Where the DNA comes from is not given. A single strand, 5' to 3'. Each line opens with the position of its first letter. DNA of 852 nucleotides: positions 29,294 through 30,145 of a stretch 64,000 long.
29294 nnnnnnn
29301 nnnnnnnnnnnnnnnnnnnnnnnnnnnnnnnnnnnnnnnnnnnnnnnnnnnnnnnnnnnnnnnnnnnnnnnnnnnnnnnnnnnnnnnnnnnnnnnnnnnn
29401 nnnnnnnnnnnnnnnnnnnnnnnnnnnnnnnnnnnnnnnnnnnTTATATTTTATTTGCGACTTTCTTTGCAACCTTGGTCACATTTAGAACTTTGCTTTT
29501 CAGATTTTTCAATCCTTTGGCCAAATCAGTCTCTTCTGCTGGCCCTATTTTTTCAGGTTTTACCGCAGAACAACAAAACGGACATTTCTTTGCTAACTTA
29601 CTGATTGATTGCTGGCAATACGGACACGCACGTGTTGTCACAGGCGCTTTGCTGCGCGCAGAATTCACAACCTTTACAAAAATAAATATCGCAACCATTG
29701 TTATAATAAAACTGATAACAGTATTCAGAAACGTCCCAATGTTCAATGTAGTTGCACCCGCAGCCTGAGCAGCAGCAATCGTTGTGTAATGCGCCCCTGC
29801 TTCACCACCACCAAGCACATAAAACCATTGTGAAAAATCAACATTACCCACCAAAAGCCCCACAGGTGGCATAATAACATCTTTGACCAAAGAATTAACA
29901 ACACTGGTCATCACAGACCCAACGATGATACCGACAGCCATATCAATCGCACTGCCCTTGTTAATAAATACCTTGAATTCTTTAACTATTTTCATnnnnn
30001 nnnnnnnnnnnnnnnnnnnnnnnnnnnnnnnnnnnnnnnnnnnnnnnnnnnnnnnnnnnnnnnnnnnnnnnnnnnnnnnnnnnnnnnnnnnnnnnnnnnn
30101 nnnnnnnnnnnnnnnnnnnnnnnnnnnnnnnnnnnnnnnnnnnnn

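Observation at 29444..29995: MscL fused to a C-terminal Cys4 zinc-ribbon tail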

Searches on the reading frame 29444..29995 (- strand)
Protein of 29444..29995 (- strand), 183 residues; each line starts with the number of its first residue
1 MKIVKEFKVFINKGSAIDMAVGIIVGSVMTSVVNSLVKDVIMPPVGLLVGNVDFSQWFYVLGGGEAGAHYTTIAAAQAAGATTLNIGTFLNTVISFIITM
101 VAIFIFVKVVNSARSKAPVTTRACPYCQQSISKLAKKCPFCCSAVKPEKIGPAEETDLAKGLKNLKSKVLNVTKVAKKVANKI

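Call 3: search_protein_families(library=pfam, proteins=[window:29444-29995:-], max_evalue=1)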
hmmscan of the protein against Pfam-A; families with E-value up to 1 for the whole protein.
window:29444-29995:- (183 aa): 4 families
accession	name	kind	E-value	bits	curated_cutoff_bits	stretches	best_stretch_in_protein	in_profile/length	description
PF01741.23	MscL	-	4.1e-33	114.8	27.4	1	4-130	2-117/123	Large-conductance mechanosensitive channel, MscL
PF13248.11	Zn_ribbon_3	-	0.036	14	27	1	121-141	2-22/26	zinc-ribbon domain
PF25184.1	YxzE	-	0.091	14.2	40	1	92-126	3-35/65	YxzE-like putative bacteriocin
PF10571.15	UPF0547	-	0.5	11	29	1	123-141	2-20/26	Uncharacterised protein family UPF0547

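Call 4: search_protein_families(library=ncbifam, proteins=[window:29444-29995:-], max_evalue=1)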
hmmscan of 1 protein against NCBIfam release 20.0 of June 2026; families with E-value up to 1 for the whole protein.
window:29444-29995:- (183 aa): 12 families
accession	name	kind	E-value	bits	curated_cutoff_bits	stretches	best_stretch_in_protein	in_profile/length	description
NF010557.0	PRK13952.1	equivalog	7.1e-36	123.5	159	1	1-121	1-120/142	large conductance mechanosensitive channel protein MscL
NF001843.0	PRK00567.1-4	equivalog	4e-32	111.2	142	1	1-127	1-116/135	large-conductance mechanosensitive channel protein MscL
NF001841.0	PRK00567.1-1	equivalog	1.3e-24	86.9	225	1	1-126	1-115/137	large-conductance mechanosensitive channel protein MscL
TIGR00220.1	mscL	equivalog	1.3e-22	80.3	71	1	3-117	1-99/127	large conductance mechanosensitive channel protein MscL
NF010558.0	PRK13953.1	equivalog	3.7e-21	75.5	197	1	2-117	3-100/128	large conductance mechanosensitive channel protein MscL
NF010560.0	PRK13955.1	equivalog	3.3e-20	72.4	180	1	5-117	3-97/132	large conductance mechanosensitive channel protein MscL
NF010559.0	PRK13954.1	equivalog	3.3e-18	66.3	176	2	4-59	2-58/120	large conductance mechanosensitive channel protein MscL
NF001842.0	PRK00567.1-3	equivalog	2.4e-17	63.3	146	1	4-117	2-100/147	large-conductance mechanosensitive channel protein MscL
NF009988.0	PRK13454.1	equivalog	0.012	15.4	186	1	71-120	12-61/181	F0F1 ATP synthase subunit B'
NF051898.1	MBSP1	equivalog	0.082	12.4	320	1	117-144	46-73/289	biosurfactant protein 1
NF047942.1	TatA_Rickett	exception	0.1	12.3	90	1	156-168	29-41/45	twin-arginine translocase TatA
NF009544.0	PRK12928.1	subfamily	0.15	11.3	210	1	135-177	77-120/300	lipoyl synthase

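Call 6: find_homologous_proteins(query=window:29444-29995:-, max_evalue=0.00001)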
Query window:29444-29995:- (183 aa): 1456 proteins with E <= 0.00001 among 1716 candidates; the best 120 are listed.
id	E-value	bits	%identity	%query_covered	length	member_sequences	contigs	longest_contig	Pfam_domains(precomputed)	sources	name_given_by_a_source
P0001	4.5e-109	380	98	100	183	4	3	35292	PF01741.24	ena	-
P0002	2.3e-106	371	96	100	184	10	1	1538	PF01741.24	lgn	-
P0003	3.9e-105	367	95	99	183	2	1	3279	PF01741.24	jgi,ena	-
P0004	1.9e-104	365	94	96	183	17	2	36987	PF01741.24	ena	-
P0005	9.1e-103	359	92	95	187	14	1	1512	PF01741.24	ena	-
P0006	1.5e-101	355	92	96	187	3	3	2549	PF01741.24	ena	-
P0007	1.5e-99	349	89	100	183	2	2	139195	PF01741.24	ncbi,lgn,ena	-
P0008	2.6e-99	348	88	95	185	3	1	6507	PF01741.24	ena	-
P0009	3.2e-99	348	89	93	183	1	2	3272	PF01741.24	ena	-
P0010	1.9e-97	342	86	99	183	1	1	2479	PF01741.24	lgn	-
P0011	6.9e-97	340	88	93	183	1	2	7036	PF01741.24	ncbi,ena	-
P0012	9.4e-96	337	87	93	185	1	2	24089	PF01741.24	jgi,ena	-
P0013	3.2e-95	335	85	95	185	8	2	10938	PF01741.24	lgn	-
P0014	5.2e-93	328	84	95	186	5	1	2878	PF01741.24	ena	-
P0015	7.7e-93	327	84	92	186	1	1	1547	PF01741.24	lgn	-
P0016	1.9e-92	326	83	92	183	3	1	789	PF01741.24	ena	-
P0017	4.4e-92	325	83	91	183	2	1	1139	PF01741.24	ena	-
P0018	1.4e-91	323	82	94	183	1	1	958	PF01741.24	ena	-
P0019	2.3e-91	322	83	98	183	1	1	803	PF01741.24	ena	-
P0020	2.8e-91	322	82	98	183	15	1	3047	PF01741.24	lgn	-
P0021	4.8e-91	321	82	92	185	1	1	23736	PF01741.24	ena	-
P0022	8.6e-91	320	78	98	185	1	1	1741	PF01741.24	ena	-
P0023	9.5e-91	320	81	92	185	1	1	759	PF01741.24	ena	-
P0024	1.0e-90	320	81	93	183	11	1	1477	PF01741.24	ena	-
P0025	2.5e-90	319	81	92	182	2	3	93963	PF01741.24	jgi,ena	-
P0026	2.8e-90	319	82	99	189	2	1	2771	PF01741.24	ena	-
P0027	7.2e-90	317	80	94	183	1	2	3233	PF01741.24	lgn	-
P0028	7.3e-90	317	81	99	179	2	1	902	PF01741.24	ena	-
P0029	7.7e-90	317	83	92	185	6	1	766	PF01741.24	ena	-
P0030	1.0e-89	317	80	98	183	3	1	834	PF01741.24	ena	-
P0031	1.1e-89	317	81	97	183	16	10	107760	PF01741.24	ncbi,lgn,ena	-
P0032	1.3e-89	317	80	91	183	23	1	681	PF01741.24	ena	-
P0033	1.5e-89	316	82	98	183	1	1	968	PF01741.24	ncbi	-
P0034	1.8e-89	316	80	98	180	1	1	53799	PF01741.24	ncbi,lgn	-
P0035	2.9e-89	315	81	93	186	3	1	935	PF01741.24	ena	-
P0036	4.7e-89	315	82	92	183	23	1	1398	PF01741.24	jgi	jgi:large conductance mechanosensitive channel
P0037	5.1e-89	315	79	93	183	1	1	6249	PF01741.24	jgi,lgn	jgi:large conductance mechanosensitive channel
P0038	5.3e-89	315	83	92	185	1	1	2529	PF01741.24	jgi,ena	-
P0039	1.1e-88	314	80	98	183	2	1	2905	PF01741.24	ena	-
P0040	1.3e-88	313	79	90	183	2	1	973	PF01741.24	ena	-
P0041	1.6e-88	313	80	98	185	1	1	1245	PF01741.24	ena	-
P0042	1.8e-88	313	77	100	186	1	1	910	PF01741.24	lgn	-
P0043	2.4e-88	313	78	98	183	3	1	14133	PF01741.24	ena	-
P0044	2.6e-88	312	79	98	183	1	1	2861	PF01741.24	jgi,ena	-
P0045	2.7e-88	312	80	98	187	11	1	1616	PF01741.24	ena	-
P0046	2.7e-88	312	79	94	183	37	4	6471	PF01741.24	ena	-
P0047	3.8e-88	312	79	98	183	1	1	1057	PF01741.24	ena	-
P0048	4.1e-88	312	82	92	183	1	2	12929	PF01741.24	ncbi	-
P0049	6.4e-88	311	79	98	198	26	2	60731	PF01741.24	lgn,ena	-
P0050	7.7e-88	311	79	92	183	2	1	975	PF01741.24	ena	-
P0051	7.8e-88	311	81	92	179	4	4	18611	PF01741.24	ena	-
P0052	8.7e-88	311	82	92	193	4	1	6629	PF01741.24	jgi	-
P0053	1.0e-87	310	82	92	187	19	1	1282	PF01741.24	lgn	-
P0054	1.1e-87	310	82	98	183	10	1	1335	PF01741.24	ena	-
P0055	1.1e-87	310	79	98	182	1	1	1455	PF01741.24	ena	-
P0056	1.2e-87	310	80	98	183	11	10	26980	PF01741.24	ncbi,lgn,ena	-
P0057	1.5e-87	310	79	98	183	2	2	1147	PF01741.24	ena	-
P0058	1.5e-87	310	81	92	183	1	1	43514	PF01741.24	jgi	jgi:large conductance mechanosensitive channel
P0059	1.7e-87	310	80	93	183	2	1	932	PF01741.24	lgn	-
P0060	1.9e-87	310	80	92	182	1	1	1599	PF01741.24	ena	-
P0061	2.1e-87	309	78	90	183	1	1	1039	PF01741.24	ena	-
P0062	2.1e-87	309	78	92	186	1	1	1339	PF01741.24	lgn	-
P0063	2.1e-87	309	80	90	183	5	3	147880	PF01741.24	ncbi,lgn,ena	-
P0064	2.2e-87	309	79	92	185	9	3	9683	PF01741.24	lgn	-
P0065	2.6e-87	309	79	97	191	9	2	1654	PF01741.24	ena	-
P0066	2.6e-87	309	78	92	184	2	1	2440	PF01741.24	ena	-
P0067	2.7e-87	309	77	92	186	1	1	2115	PF01741.24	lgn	-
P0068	3.0e-87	309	80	92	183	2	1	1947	PF01741.24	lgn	-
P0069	3.1e-87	309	82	90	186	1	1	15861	PF01741.24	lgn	-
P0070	3.7e-87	309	78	99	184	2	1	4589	PF01741.24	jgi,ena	-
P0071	4.2e-87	308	81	90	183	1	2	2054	PF01741.24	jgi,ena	-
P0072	5.2e-87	308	79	98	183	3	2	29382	PF01741.24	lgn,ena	-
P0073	7.0e-87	308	80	92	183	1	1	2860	PF01741.24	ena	-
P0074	7.3e-87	308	79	98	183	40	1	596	PF01741.24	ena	-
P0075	7.8e-87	308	77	98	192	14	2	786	PF01741.24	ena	-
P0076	8.2e-87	307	78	100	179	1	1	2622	PF01741.24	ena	-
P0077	1.2e-86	307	78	98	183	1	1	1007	PF01741.24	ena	-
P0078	1.9e-86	306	80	92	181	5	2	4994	PF01741.24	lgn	-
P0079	2.8e-86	306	79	97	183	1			PF01741.24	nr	nr:large conductance mechanosensitive channel protein MscL [Candidatus Enterousia merdequi]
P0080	2.8e-86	306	79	92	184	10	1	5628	PF01741.24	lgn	-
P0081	3.8e-86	305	78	99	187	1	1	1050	PF01741.24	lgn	-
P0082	4.0e-86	305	79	98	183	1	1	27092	PF01741.24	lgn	-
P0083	4.6e-86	305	78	98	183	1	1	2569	PF01741.24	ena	-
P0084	6.0e-86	305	79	92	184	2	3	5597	PF01741.24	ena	-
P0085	6.4e-86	305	79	92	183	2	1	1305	PF01741.24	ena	-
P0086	6.9e-86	304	79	98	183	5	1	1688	PF01741.24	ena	-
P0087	8.1e-86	304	79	92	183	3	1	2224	PF01741.24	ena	-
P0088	8.2e-86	304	77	98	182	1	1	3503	PF01741.24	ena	-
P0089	1.1e-85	304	79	91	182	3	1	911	PF01741.24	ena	-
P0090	1.2e-85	304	78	91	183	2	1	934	PF01741.24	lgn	-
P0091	2.8e-85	303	79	92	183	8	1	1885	PF01741.24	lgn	-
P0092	3.6e-85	302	81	92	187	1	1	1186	PF01741.24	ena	-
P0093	4.4e-85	302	77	100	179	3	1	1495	PF01741.24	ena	-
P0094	4.9e-85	302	76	92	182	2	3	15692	PF01741.24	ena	-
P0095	5.9e-85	301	76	98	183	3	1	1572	PF01741.24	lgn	-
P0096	6.0e-85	301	78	92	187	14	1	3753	PF01741.24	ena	-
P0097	7.0e-85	301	79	92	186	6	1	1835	PF01741.24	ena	-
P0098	7.9e-85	301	75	92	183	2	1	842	PF01741.24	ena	-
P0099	1.2e-84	300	77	98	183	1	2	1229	PF01741.24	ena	-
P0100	1.2e-84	300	75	99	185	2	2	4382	PF01741.24,PF13248.12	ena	-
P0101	1.5e-84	300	79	87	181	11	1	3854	PF01741.24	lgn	-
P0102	1.9e-84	300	79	90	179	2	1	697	PF01741.24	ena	-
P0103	2.5e-84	299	75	99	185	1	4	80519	PF01741.24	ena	-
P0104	3.1e-84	299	78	92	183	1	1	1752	PF01741.24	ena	-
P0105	3.5e-84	299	75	98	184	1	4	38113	PF01741.24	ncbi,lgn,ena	-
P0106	3.7e-84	299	78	90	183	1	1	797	PF01741.24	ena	-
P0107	4.1e-84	299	77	98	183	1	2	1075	PF01741.24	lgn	-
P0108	4.6e-84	299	81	90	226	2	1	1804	PF01741.24,PF09397.17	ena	-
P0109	4.7e-84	299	77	91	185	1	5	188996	PF01741.24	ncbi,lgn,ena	-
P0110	5.4e-84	298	77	98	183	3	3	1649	PF01741.24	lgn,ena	-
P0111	6.5e-84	298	78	92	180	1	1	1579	PF01741.24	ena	-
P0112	6.8e-84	298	76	100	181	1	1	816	PF01741.24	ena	-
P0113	5.7e-83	295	73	99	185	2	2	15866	PF01741.24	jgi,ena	-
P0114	2.9e-82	293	74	97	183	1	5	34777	PF01741.24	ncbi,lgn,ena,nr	ncbi:MAG: large conductance mechanosensitive channel protein MscL [Alphaproteobacteria bacterium]|nr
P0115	3.7e-82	292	77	90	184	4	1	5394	PF01741.24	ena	-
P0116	3.0e-81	289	77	92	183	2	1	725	PF01741.24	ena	-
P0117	4.8e-81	289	77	86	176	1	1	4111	PF01741.24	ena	-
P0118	1.2e-79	284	79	89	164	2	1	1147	PF01741.24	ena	-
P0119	4.4e-79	282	73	94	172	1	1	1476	PF01741.24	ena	-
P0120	1.5e-78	281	72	99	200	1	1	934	PF01741.24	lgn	-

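Call 12: find_related_loci(query=A1, collection=genome_contigs, flank=4000)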
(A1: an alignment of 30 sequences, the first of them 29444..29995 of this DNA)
Query A1 (183 aa) in genome_contigs; peptide patterns used: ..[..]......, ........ (x = any residue, [..] = any of these).
599 stretches matched a pattern (row limit reached: there are more); 543 encode a relative of the query (tblastn E <= 1e-3); the best 80 are kept; 80 distinct loci.
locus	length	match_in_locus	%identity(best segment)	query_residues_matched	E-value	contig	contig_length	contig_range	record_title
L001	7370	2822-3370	98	1-183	9e-118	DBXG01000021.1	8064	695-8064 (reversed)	MAG TPA_asm: Alphaproteobacteria bacterium UBA1218 UBA1218_contig_131674, whole genome shotgun sequence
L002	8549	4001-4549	89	1-183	2e-107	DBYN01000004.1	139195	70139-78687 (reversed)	MAG TPA_asm: Alphaproteobacteria bacterium UBA1185 UBA1185_contig_7115, whole genome shotgun sequence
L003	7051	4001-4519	90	1-173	5e-99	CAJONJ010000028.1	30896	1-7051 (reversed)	uncultured Alphaproteobacteria bacterium isolate Rumen_Coassembly_mag_1281 genome assembly, contig: k87_18452420, whole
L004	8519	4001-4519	85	1-173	6e-99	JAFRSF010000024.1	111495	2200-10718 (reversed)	MAG: Alphaproteobacteria bacterium isolate RGIG2753 Goat_Omasum-5__c507405, whole genome shotgun sequence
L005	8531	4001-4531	80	1-180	4e-92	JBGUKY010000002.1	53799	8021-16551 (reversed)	MAG: Candidatus Enterousia sp. isolate ruminal_MAG_27 ruminal_MAG_27_contig_0002, whole genome shotgun sequence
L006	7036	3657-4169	88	1-171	9e-92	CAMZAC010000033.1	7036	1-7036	MAG TPA_asm: uncultured Alphaproteobacteria bacterium isolate SRR10912537_bin.15_metaWRAP_v1.3_MAG genome assembly, cont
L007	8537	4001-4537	75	1-179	1e-91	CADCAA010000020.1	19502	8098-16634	MAG: uncultured proteobacterium isolate RUG14456 genome assembly, contig: RUG14456_asm_20, whole genome shotgun sequence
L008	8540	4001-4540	79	1-180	1e-89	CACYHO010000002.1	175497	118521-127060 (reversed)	MAG: uncultured proteobacterium isolate RUG11949 genome assembly, contig: RUG11949_asm_2, whole genome shotgun sequence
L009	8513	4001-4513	82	1-171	2e-88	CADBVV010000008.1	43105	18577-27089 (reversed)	MAG: uncultured proteobacterium isolate RUG14344 genome assembly, contig: RUG14344_asm_8, whole genome shotgun sequence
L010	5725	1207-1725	84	2-174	1e-88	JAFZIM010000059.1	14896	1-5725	MAG: Alphaproteobacteria bacterium isolate RGIG7797 Water_buffalos_Reticulum-1__c546825, whole genome shotgun sequence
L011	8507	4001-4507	83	1-169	5e-88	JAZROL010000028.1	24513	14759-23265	MAG: Candidatus Enterousia sp. isolate T1900045392_YK20190082.MAGScoT_cleanbin_000031 SGB_6938_k141_3042771, whole genom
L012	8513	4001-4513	82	1-171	2e-87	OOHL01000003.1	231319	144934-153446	uncultured proteobacterium isolate RUG653 genome assembly, contig: scaffold_136, whole genome shotgun sequence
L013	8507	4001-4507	82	1-169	8e-87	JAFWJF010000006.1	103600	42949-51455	MAG: Alphaproteobacteria bacterium isolate RGIG5789 Sheep_Ileum-5__c150958, whole genome shotgun sequence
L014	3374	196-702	81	1-169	3e-87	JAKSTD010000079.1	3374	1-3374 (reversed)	MAG: Alphaproteobacteria bacterium isolate Horse_feces298 MAG298_79, whole genome shotgun sequence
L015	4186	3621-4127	80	1-169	1e-86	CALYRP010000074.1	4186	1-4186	MAG: uncultured proteobacterium isolate SRR7188232_bin.62_metaWRAP_v1.3_MAG genome assembly, contig: ERZ9280833.16535, w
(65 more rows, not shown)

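Call 13: search_solved_structures(query=window:29444-29995:-, max_evalue=1, show_alignments=3)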
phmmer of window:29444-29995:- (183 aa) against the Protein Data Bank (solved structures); distinct sequences matched with E-value up to 1: 8.
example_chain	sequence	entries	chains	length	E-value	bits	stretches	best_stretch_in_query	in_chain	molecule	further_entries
9tiu_A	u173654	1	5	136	3.2e-20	76.1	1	1-118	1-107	Large-conductance mechanosensitive channel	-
28oa_A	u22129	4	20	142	3.8e-20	75.9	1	1-118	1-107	Large-conductance mechanosensitive channel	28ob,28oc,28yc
9tiv_A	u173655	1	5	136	2e-19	73.6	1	1-118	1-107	Large-conductance mechanosensitive channel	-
3hzq_A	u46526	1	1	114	5e-14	56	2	3-58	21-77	Large-conductance mechanosensitive channel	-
2oar_A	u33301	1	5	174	1.8e-05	28.2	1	3-117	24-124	Large-conductance mechanosensitive channel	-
6ctd_A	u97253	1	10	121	4.9e-05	26.8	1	3-92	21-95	Large-conductance mechanosensitive channel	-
4y7j_A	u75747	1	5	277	0.00018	24.9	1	3-112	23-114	Large conductance mechanosensitive channel protein,Riboflavin synthase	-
4y7k_A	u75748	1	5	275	0.00031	24.1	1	3-111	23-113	Large conductance mechanosensitive channel protein,Riboflavin synthase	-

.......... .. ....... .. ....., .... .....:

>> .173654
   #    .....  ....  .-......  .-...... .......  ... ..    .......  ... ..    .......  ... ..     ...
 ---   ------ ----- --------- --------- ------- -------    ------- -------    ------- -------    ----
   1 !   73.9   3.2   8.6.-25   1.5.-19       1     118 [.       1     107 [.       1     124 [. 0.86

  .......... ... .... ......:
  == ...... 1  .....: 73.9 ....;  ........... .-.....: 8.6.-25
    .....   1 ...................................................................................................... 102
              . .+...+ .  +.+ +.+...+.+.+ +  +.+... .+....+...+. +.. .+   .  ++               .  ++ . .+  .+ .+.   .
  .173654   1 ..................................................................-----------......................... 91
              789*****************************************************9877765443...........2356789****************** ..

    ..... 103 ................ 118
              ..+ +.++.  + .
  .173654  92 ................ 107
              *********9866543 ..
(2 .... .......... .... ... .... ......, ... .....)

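Call 29: predict_structure(alignment_id=A3)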
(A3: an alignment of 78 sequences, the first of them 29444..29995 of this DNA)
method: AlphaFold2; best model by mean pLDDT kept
length: 183 residues; sequences in the alignment: 78
mean_pLDDT: 63.8   pTM: 0.35
mean pLDDT of the five models: 63.8, 63.2, 63.0, 58.4, 56.8
residues with pLDDT >= 90: 0; 70-90: 41; 50-70: 138; < 50: 4
segments of 3 or more residues with pLDDT < 50: none
pLDDT, mean of each block of 10 residues (from residue 1): 64 60 64 62 57 58 61 63 69 78 76 58 71 71 68 52 59 61 54
secondary structure, 60 per line:
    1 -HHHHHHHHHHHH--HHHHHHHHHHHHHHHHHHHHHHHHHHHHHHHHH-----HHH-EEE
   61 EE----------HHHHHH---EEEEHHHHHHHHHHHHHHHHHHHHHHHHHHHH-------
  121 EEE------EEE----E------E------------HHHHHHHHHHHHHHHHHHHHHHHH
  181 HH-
elements in order: H2-13 H16-48 E58-62 H73-78 E82-85 H86-113 E121-123 E130-132 H157-182
